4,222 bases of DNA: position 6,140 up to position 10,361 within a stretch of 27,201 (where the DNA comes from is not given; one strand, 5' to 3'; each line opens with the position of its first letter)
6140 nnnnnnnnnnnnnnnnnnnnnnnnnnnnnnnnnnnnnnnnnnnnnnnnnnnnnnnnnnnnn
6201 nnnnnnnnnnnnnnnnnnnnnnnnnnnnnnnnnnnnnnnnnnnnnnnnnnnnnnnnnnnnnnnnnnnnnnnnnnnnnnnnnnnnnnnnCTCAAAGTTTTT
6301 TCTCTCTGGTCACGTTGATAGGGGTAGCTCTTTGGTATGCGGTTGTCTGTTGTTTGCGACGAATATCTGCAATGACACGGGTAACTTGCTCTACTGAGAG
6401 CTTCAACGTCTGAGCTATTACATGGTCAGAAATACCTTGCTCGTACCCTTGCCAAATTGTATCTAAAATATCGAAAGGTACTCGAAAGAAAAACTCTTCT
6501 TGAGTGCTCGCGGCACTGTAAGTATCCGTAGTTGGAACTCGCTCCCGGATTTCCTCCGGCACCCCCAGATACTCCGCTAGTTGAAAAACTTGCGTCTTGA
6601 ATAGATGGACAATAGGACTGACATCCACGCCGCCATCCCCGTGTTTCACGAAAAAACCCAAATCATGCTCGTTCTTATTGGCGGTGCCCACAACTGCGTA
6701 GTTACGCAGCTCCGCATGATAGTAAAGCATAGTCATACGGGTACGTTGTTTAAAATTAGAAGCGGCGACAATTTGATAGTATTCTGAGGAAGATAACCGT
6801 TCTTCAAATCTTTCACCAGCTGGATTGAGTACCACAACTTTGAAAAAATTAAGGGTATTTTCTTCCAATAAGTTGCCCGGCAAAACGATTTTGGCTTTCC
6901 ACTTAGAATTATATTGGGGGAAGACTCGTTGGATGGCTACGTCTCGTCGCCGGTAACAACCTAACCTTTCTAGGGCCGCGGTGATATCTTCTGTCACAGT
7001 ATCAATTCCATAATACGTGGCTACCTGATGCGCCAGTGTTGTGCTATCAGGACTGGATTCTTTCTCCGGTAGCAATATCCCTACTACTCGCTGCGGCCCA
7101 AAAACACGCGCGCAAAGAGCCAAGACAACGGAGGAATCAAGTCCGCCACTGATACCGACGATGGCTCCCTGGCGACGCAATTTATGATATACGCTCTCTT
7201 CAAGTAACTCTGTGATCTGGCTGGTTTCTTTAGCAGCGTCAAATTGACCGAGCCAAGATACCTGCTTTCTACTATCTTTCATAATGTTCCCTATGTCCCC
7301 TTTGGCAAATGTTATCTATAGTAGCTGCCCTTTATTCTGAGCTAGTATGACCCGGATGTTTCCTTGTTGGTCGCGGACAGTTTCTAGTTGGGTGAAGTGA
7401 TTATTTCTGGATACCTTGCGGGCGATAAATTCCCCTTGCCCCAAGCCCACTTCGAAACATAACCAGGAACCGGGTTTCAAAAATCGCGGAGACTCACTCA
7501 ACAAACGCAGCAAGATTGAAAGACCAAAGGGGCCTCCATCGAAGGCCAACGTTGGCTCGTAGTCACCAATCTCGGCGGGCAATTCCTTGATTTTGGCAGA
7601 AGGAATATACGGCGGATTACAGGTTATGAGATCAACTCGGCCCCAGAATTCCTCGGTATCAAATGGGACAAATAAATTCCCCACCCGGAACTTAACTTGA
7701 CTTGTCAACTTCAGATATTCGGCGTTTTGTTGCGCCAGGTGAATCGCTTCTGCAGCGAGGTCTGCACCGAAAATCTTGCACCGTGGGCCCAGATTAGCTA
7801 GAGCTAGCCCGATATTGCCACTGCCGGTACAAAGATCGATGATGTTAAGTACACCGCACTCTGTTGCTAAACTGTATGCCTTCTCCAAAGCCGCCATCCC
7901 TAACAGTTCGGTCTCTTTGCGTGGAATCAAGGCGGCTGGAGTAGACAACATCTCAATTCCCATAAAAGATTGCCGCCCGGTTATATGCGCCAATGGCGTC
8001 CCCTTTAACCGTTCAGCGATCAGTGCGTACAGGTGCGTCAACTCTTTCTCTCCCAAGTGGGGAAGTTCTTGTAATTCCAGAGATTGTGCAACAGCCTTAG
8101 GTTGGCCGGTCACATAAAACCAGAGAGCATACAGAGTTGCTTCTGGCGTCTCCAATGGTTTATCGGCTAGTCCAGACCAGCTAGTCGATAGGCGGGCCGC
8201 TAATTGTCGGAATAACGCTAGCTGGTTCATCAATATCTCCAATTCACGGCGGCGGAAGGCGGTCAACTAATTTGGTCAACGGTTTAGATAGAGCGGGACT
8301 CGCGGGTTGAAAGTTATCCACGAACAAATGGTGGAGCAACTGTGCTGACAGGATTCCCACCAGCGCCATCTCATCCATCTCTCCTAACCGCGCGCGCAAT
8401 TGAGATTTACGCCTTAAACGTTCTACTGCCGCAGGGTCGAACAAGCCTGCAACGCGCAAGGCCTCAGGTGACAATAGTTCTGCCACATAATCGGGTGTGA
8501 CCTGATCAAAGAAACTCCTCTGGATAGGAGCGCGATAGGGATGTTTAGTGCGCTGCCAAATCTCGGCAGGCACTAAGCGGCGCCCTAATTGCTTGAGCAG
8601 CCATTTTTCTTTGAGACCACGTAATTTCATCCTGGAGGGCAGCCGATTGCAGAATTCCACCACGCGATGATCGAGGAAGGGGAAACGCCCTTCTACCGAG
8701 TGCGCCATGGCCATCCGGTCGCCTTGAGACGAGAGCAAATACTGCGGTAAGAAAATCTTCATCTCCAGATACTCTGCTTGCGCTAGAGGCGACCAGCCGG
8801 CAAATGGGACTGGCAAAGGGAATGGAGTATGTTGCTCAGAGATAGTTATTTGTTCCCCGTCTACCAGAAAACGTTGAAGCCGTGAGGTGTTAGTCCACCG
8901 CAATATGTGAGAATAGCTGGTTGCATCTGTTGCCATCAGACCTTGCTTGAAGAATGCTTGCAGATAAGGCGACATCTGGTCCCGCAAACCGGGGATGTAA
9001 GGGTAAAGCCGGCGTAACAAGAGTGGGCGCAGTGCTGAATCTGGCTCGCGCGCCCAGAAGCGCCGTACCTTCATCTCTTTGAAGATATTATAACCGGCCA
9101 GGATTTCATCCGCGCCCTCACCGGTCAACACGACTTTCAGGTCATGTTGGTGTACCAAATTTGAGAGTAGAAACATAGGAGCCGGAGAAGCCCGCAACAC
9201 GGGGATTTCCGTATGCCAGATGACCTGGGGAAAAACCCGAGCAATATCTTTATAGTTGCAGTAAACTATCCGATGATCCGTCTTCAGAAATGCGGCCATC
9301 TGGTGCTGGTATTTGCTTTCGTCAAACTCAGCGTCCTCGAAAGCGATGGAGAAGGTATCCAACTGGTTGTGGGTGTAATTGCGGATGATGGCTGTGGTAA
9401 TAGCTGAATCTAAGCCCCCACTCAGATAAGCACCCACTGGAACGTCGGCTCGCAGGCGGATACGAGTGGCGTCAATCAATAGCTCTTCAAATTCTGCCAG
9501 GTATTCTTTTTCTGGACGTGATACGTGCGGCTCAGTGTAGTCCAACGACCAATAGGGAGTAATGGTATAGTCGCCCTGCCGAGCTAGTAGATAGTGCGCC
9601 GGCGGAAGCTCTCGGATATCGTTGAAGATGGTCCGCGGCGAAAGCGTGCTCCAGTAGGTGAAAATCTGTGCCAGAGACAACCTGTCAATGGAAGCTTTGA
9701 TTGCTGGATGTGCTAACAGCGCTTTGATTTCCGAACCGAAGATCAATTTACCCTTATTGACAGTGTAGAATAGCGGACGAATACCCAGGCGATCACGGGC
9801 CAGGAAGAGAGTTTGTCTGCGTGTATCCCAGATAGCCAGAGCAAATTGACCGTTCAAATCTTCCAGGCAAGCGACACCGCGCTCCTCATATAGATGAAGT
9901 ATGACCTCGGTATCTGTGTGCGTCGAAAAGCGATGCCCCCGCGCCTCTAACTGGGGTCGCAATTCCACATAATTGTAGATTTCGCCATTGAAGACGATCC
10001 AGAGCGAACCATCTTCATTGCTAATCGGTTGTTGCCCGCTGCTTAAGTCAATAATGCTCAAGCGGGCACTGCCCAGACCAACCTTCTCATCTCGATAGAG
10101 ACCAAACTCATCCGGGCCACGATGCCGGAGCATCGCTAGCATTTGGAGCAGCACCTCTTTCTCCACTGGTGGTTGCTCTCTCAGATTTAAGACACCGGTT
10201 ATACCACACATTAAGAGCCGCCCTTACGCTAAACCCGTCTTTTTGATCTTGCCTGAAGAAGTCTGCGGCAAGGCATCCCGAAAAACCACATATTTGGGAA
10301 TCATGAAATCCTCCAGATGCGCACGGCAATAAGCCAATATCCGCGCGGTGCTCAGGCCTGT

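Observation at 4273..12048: Candidate undescribed system: Dlt-like carrier-protein pathway installing an amidated/N-methylated acyl group on a surface glycan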

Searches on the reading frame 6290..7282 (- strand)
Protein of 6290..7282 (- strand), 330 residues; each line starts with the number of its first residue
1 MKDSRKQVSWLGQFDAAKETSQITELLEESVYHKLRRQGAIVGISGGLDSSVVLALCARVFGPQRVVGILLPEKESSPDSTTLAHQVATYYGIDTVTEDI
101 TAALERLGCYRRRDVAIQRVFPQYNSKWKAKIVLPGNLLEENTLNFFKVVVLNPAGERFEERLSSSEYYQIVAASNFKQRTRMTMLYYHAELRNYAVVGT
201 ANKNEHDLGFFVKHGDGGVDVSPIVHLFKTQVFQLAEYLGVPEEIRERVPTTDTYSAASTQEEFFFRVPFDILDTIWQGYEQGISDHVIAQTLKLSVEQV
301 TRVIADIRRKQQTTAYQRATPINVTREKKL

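Call 3: search_protein_families(library=pfam, proteins=[window:6290-7282:-], max_evalue=0.01)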
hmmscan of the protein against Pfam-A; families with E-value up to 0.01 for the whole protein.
window:6290-7282:- (330 aa): 5 families
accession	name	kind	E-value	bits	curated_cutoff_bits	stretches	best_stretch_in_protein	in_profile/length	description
PF02540.23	NAD_synthase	-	2.8e-53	181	21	2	148-310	77-235/242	NAD synthase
PF00733.27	Asn_synthase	-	3.2e-06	27.5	21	1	23-107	2-91/354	Asparagine synthase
PF24655.1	DUF7645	-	0.0028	18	27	1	289-313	34-58/62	Domain of unknown function (DUF7645)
PF01507.26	PAPS_reduct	-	0.0035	17.8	22.5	0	42-95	4-55/175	Phosphoadenosine phosphosulfate reductase domain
PF06508.19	QueC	-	0.0047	16.9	22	0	40-99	2-59/210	Queuosine biosynthesis protein QueC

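Call 5: search_protein_families(library=ncbifam, proteins=[window:6290-7282:-], max_evalue=0.01)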
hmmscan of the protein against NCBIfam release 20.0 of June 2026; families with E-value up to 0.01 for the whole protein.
window:6290-7282:- (330 aa): 13 families
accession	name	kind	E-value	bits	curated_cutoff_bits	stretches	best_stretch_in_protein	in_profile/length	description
NF002048.0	PRK00876.1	subfamily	5.7e-131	436.2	313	1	13-327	13-326/330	NAD(+) synthase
NF010587.0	PRK13980.1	equivalog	2.4e-53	181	255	2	148-326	90-260/267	NAD+ synthase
TIGR00552.1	nadE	equivalog_domain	2.1e-51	174.6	63.65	2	160-326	95-246/251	NAD(+) synthase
NF001979.1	PRK00768.1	equivalog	4e-27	95.4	250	2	172-279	130-238/266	NAD(+) synthase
NF010588.0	PRK13981.1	equivalog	6.7e-23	80.9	479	2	33-105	281-353/546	NAD+ synthase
TIGR00884.1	guaA_Cterm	equivalog_domain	2.4e-07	30.4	338.75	0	221-250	158-187/310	glutamine-hydrolyzing GMP synthase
NF000848.1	PRK00074.1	equivalog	1.2e-06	27.5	400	1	19-70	195-246/512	glutamine-hydrolyzing GMP synthase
TIGR01536.1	asn_synth_AEB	equivalog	6.6e-06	25.4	267.1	1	13-101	227-316/517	asparagine synthase (glutamine-hydrolyzing)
TIGR00268.2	TIGR00268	equivalog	1.5e-05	24.4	150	1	39-100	15-76/259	ATP-dependent sacrificial sulfur transferase LarE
NF002730.0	PRK02628.1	equivalog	5.4e-05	21.6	473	1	36-104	358-431/677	NAD(+) synthase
NF006949.0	PRK09431.1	equivalog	0.0031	16.1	499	1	15-60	204-250/554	asparagine synthase B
NF006351.0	PRK08576.1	equivalog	0.0032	16.1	290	1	14-103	211-298/436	hypothetical protein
TIGR00364.1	TIGR00364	equivalog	0.0038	16.8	150.3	0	40-61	1-22/201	7-cyano-7-deazaguanine synthase QueC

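Call 56: search_solved_structures(query=window:6290-7282:-, max_evalue=0.00001, show_alignments=1)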
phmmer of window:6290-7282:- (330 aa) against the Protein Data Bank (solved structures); distinct sequences matched with E-value up to 0.00001: 19.
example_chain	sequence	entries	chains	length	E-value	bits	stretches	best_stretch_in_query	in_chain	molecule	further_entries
2e18_A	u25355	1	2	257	1.3e-30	109.7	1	139-311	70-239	NH(3)-dependent NAD(+) synthetase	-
3p52_A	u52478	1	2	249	1.6e-22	83.1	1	163-266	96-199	NH(3)-dependent NAD(+) synthetase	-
1xng_A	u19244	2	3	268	3.7e-22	81.9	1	171-286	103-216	NH(3)-dependent NAD(+) synthetase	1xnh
3fiu_A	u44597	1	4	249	8.1e-22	80.8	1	166-273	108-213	NH(3)-dependent NAD(+) synthetase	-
6kv3_A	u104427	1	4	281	3.7e-16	62.2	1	174-279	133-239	NH(3)-dependent NAD(+) synthetase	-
4q16_A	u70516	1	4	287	1.4e-15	60.3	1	171-292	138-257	NH(3)-dependent NAD(+) synthetase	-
3dpi_A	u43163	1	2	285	4.2e-15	58.7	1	173-292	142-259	NAD+ synthetase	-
3hmq_A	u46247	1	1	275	2.2e-14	56.4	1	174-292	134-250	NH(3)-dependent NAD(+) synthetase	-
1wxe_A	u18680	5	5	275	2.4e-14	56.2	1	174-280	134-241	NH(3)-dependent NAD(+) synthetase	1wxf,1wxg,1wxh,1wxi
4xfd_A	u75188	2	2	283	8.3e-14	54.5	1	172-255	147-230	NH(3)-dependent NAD(+) synthetase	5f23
4f4h_A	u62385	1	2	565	9.4e-14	54.3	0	38-93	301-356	Glutamine dependent NAD+ synthetase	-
5wp0_A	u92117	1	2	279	1e-13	54.2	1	174-280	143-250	NH(3)-dependent NAD(+) synthetase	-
1ee1_A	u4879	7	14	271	6.7e-13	51.5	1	174-282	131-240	NH(3)-DEPENDENT NAD(+) SYNTHETASE | NAD SYNTHETASE | PROTEIN (NAD SYNTHETASE)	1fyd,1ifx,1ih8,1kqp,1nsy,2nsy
3q4g_A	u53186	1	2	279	2.6e-12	49.6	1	175-279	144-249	NH(3)-dependent NAD(+) synthetase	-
6c8q_A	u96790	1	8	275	2.9e-12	49.4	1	174-286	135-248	NH(3)-dependent NAD(+) synthetase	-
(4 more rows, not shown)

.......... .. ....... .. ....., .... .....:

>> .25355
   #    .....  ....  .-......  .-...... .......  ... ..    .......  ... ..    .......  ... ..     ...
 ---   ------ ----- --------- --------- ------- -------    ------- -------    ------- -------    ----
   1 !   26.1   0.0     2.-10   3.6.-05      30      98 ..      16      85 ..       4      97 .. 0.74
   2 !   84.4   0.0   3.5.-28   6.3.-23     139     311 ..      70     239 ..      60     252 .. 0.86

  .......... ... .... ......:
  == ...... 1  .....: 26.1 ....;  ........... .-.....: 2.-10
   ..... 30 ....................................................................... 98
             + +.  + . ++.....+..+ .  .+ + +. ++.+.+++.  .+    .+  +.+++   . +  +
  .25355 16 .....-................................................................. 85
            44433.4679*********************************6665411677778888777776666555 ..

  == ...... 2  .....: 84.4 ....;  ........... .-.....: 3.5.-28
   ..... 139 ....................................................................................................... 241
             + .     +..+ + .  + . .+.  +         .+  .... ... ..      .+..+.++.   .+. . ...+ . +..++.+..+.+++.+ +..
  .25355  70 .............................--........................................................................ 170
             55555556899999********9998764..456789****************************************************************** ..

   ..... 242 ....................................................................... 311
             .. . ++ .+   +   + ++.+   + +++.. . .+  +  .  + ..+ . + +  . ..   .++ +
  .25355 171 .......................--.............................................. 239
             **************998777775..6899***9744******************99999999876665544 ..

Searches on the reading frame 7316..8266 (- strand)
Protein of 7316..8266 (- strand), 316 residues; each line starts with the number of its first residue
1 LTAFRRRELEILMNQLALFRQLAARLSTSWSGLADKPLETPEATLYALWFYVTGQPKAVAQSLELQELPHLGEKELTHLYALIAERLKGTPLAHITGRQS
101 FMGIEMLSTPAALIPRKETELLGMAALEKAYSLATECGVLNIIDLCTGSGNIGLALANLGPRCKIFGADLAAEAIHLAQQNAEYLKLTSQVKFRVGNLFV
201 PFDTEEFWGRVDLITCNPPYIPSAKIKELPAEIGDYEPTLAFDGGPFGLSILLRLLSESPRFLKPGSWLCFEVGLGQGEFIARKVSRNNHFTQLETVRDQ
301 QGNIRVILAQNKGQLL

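Call 3: search_protein_families(library=pfam, proteins=[window:7316-8266:-], max_evalue=0.01)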
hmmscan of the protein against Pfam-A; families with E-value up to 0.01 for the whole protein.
window:7316-8266:- (316 aa): 12 families
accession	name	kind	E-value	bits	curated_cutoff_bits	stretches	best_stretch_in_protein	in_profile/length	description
PF13847.12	Methyltransf_31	-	4.8e-12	46.2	27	1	141-289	6-126/145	Methyltransferase domain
PF05175.20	MTS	-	3e-09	37.2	23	1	141-221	34-109/170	Methyltransferase small domain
PF13649.12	Methyltransf_25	-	2.9e-08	34.7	27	1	142-229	1-85/97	Methyltransferase domain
PF06325.19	PrmA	-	1.4e-05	25.1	22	1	122-217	150-233/296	Ribosomal protein L11 methyltransferase (PrmA)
PF01170.24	UPF0020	-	1.8e-05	25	22.3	1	161-223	75-134/197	RMKL-like, methyltransferase domain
PF08241.18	Methyltransf_11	-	0.00011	23.2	21.2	1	144-207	2-61/95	Methyltransferase domain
PF08242.18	Methyltransf_12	-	0.00013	23.1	30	1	144-217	2-72/98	Methyltransferase domain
PF10294.15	Methyltransf_16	-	0.00024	21.3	21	1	135-195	43-104/174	Lysine methyltransferase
PF17827.6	PrmC_N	-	0.0008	20.4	23.4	1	39-97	16-71/71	PrmC N-terminal domain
PF09445.16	Methyltransf_15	-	0.001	19.1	22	1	142-219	4-80/165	RNA cap guanine-N2 methyltransferase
PF03602.21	Cons_hypoth95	-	0.0032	17.6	24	1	140-229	43-132/182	Conserved hypothetical protein 95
PF01209.24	Ubie_methyltran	-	0.0065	16.3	20.1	0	140-197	49-106/233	ubiE/COQ5 methyltransferase family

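Call 5: search_protein_families(library=ncbifam, proteins=[window:7316-8266:-], max_evalue=0.01)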
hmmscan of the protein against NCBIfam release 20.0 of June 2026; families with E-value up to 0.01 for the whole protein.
window:7316-8266:- (316 aa): 27 families (the best 25 are shown)
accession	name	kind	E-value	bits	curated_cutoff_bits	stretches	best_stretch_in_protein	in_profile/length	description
TIGR03534.1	RF_mod_PrmC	equivalog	1.2e-60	205.1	199.1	1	69-307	23-252/253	peptide chain release factor N(5)-glutamine methyltransferase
TIGR00536.1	hemK_fam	subfamily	5.5e-53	179.9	115.5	1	26-311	10-282/286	HemK family protein methyltransferase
TIGR03704.1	PrmC_rel_meth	equivalog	1e-38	133.2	248.8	1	77-303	28-246/251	putative protein N(5)-glutamine methyltransferase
TIGR03533.1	L3_gln_methyl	equivalog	3.9e-35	121.6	229.7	1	70-296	55-272/284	50S ribosomal protein L3 N(5)-glutamine methyltransferase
NF002421.0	PRK01544.1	equivalog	7.2e-23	81.1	567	1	70-308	50-303/524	bifunctional peptide chain release factor N(5)-glutamine methyltransferase PrmC/tRNA (guanosine(46)-N7)-methyltransferase TrmB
NF011529.0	PRK14968.1-3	equivalog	1.2e-15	57.5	162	1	141-268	37-151/198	putative methyltransferase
TIGR00537.1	hemK_rel_arch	hypoth_equivalog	8.8e-10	38.6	87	1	141-267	22-134/179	HemK2/MTQ2 family protein methyltransferase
NF011530.0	PRK14968.1-4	equivalog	1.7e-09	37.4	243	1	115-268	22-152/202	putative methyltransferase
NF011527.0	PRK14968.1-1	equivalog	2.3e-08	34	242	1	115-268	17-146/192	putative methyltransferase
NF002910.0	PRK03522.2-3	equivalog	4e-06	26.1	558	1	129-219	225-317/383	23S rRNA (uracil(747)-C(5))-methyltransferase RlmC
NF001790.0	PRK00517.3-3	equivalog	2.4e-05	23.8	269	1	120-217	109-198/262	50S ribosomal protein L11 methyltransferase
NF001244.0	PRK00216.1-5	equivalog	4.7e-05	22.8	216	1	141-197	51-108/236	bifunctional demethylmenaquinone methyltransferase/2-methoxy-6-polyprenyl-1,4-benzoquinol methylase UbiE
NF008823.0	PRK11873.1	subfamily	7.8e-05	22.3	263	1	142-198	81-137/272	arsenite methyltransferase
TIGR00406.1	prmA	equivalog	8.3e-05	22.2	183.15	1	141-232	162-244/288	50S ribosomal protein L11 methyltransferase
NF047853.1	tRm6a37MtseTrmN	equivalog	0.00014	21.6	350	1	139-224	44-128/244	tRNA(1)(Val) (adenine(37)-N(6))-methyltransferase TrmN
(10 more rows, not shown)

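Call 23: find_related_loci(query=window:7316-8266:-, collection=genome_contigs, flank=10000)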
Query window:7316-8266:- (316 aa) in genome_contigs; peptide patterns used: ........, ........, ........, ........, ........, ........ (x = any residue, [..] = any of these).
169 stretches matched a pattern; 3 encode a relative of the query (tblastn E <= 1e-3); 3 distinct loci.
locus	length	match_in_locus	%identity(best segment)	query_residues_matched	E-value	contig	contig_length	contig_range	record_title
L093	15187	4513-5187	33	73-307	2e-35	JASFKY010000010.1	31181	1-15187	MAG: Myxococcales bacterium isolate D0817M02metaG_Bin_93 D0817M02metaG_FD_scaffold_205_c2, whole genome shotgun sequence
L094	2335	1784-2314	32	71-257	3e-28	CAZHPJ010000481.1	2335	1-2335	MAG TPA_asm: uncultured Sandaracinaceae bacterium isolate SRP128015_co2_29 genome assembly, contig: NODE_69849_length_23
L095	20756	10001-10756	27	21-283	2e-24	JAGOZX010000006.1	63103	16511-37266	MAG: Sebaldella sp. isolate Gw_Prim_bin_201 Gw_Prim_99_length_63103_cov_5.882812, whole genome shotgun sequence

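Call 57: search_solved_structures(query=window:7316-8266:-, max_evalue=1e-10, show_alignments=1)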
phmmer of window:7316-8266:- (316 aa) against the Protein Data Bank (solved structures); distinct sequences matched with E-value up to 1e-10: 6.
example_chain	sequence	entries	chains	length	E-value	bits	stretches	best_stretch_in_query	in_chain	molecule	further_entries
1t43_A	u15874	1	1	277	6.1e-27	98.1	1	41-309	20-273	Protein methyltransferase hemK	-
2b3t_A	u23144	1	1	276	6.3e-27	98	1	41-309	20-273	Protein methyltransferase hemK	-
1sg9_A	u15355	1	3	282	1.3e-22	83.9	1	74-286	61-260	hemK protein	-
1nv8_A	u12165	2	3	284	1.3e-22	83.9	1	74-286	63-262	hemK protein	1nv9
1vq1_A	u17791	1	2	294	1.4e-22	83.7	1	74-286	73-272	N5-glutamine methyltransferase, HemK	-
4dzr_A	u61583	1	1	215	1.7e-19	73.6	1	110-308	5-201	Protein-(Glutamine-N5) methyltransferase, release factor-specific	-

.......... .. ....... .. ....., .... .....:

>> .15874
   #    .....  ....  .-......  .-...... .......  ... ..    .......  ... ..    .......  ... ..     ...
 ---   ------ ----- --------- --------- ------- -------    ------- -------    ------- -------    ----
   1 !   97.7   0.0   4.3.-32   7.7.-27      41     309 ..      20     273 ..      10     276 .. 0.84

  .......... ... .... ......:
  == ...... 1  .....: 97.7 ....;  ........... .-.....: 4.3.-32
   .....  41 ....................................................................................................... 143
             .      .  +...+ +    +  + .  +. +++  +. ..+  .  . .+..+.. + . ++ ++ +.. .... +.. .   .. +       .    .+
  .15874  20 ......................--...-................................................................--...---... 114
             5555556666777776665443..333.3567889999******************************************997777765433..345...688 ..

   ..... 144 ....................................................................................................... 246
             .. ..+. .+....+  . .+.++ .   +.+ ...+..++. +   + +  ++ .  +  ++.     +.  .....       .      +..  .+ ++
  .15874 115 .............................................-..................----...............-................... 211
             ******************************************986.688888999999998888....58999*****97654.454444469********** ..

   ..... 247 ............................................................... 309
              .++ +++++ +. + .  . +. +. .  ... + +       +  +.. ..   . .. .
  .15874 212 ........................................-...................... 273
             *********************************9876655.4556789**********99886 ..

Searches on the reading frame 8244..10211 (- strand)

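Call 3: search_protein_families(library=pfam, proteins=[window:8244-10211:-], max_evalue=0.01)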
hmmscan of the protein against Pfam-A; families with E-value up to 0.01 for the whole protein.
window:8244-10211:- (655 aa): 4 families
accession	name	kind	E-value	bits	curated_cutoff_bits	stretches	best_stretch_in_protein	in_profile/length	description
PF00733.27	Asn_synthase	-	3.6e-94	316.8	21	1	240-618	1-346/354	Asparagine synthase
PF13537.11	GATase_7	-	2.5e-49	166.8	25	1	49-167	2-123/123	Glutamine amidotransferase domain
PF13522.11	GATase_6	-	2.8e-44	150.7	27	1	33-161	1-130/130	Glutamine amidotransferase domain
PF12481.13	DUF3700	-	6.9e-05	22.9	27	1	115-163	125-174/228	Aluminium induced protein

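Call 5: search_protein_families(library=ncbifam, proteins=[window:8244-10211:-], max_evalue=0.01)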
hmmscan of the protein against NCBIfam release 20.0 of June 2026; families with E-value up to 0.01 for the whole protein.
window:8244-10211:- (655 aa): 9 families
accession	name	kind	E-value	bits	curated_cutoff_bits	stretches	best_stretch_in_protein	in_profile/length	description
TIGR01536.1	asn_synth_AEB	equivalog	2.3e-162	541.6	267.1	1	2-559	1-517/517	asparagine synthase (glutamine-hydrolyzing)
TIGR03108.1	eps_aminotran_1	hypoth_equivalog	1.1e-139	467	816.9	1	1-601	1-602/628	XrtA/PEP-CTERM system amidotransferase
TIGR03104.1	trio_amidotrans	equivalog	7.6e-114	381.1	570.1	2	1-382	1-388/589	N-acetylglutaminylglutamine amidotransferase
NF006949.0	PRK09431.1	equivalog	1.4e-105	353.9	499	3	1-167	1-167/554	asparagine synthase B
NF033535.1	lass_lactam_cya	exception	2e-86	291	525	2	1-388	1-394/668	lasso peptide isopeptide bond-forming cyclase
NF001484.0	PRK00331.1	subfamily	8.2e-17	60.8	381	1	62-170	87-203/601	isomerizing glutamine--fructose-6-phosphate transaminase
TIGR01135.1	glmS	equivalog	9.1e-15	54.2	418.05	1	62-170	86-202/607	glutamine--fructose-6-phosphate transaminase (isomerizing)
NF033561.1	macrolact_Ik_Al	subfamily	7.4e-13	47.9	300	1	131-373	89-333/561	albusnodin/ikarugamycin family macrolactam cyclase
TIGR01134.1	purF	equivalog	2.5e-12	46.9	350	1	58-165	82-199/432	amidophosphoribosyltransferase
